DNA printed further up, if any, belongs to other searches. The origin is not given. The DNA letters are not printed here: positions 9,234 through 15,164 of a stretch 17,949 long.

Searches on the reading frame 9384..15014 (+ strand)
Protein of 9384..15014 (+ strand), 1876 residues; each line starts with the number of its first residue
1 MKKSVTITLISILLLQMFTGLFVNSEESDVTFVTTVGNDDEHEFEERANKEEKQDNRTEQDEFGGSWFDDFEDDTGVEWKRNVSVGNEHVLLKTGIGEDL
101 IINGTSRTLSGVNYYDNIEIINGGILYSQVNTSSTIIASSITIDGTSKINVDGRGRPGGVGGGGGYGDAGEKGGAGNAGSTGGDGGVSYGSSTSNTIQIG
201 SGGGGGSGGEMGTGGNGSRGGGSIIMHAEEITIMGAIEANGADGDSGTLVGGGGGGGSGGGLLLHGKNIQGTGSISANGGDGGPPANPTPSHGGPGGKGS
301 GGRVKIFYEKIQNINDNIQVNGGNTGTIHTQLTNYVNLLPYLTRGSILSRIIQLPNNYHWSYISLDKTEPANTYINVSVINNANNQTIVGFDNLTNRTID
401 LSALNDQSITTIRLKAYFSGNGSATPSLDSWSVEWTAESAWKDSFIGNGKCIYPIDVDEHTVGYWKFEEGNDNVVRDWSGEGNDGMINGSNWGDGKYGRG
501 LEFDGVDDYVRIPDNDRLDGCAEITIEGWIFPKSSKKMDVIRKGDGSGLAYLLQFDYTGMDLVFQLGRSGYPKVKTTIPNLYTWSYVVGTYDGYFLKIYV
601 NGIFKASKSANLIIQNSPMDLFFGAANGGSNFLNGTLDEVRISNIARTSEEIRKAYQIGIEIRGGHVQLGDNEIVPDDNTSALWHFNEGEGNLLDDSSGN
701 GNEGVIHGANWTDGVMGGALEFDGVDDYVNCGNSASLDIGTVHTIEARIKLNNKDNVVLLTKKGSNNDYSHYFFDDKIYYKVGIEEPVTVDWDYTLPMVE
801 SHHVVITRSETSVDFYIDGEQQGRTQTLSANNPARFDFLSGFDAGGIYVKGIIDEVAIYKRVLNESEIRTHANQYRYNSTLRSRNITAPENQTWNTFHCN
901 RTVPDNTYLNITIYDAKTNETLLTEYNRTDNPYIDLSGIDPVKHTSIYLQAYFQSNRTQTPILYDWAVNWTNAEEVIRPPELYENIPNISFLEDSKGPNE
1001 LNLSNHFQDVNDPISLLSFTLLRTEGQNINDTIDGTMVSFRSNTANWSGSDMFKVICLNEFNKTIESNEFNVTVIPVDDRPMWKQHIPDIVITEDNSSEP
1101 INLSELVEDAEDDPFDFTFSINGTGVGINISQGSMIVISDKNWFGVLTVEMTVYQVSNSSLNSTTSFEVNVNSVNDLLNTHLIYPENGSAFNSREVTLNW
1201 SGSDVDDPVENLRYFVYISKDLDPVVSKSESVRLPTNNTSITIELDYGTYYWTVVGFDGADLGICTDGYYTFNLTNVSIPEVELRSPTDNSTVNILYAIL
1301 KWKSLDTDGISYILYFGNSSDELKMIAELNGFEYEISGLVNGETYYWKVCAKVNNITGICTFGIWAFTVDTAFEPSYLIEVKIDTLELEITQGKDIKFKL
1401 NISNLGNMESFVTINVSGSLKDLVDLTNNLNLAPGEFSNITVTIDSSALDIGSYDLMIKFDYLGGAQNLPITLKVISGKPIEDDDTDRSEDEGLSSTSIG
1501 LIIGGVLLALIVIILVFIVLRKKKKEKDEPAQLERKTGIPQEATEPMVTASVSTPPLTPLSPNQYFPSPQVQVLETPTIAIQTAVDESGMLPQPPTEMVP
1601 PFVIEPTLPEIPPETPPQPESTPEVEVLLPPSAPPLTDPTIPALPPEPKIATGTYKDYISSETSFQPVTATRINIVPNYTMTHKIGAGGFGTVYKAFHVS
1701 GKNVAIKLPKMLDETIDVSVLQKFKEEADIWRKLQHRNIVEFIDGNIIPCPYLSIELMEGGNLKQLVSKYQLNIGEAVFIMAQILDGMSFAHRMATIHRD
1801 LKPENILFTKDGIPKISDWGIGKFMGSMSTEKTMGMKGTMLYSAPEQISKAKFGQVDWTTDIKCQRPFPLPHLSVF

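Call 7: search_protein_families(library=pfam, proteins=[window:9384-15014:+], max_evalue=0.01)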
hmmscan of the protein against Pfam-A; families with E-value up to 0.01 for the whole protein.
window:9384-15014:+ (1876 aa): 5 families
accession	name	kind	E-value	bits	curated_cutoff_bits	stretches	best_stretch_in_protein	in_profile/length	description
PF13385.13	Laminin_G_3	-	5.8e-42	143.8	27.6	2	504-652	1-150/151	Concanavalin A-like lectin/glucanases superfamily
PF00069.31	Pkinase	-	3e-35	122.3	31.7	1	1679-1854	1-175/263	Protein kinase domain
PF07714.23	PK_Tyr_Ser-Thr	-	1.2e-25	90.7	23.1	1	1680-1853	2-181/258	Protein tyrosine and serine/threonine kinase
PF22544.2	HYDIN_VesB_CFA65-like_Ig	-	0.005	17.5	25.5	0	1390-1471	15-95/100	HYDIN/CFA65/VesB-like, Ig-like domain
PF17957.7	Big_7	-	0.0056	17.7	24.1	0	1181-1226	4-44/70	Bacterial Ig domain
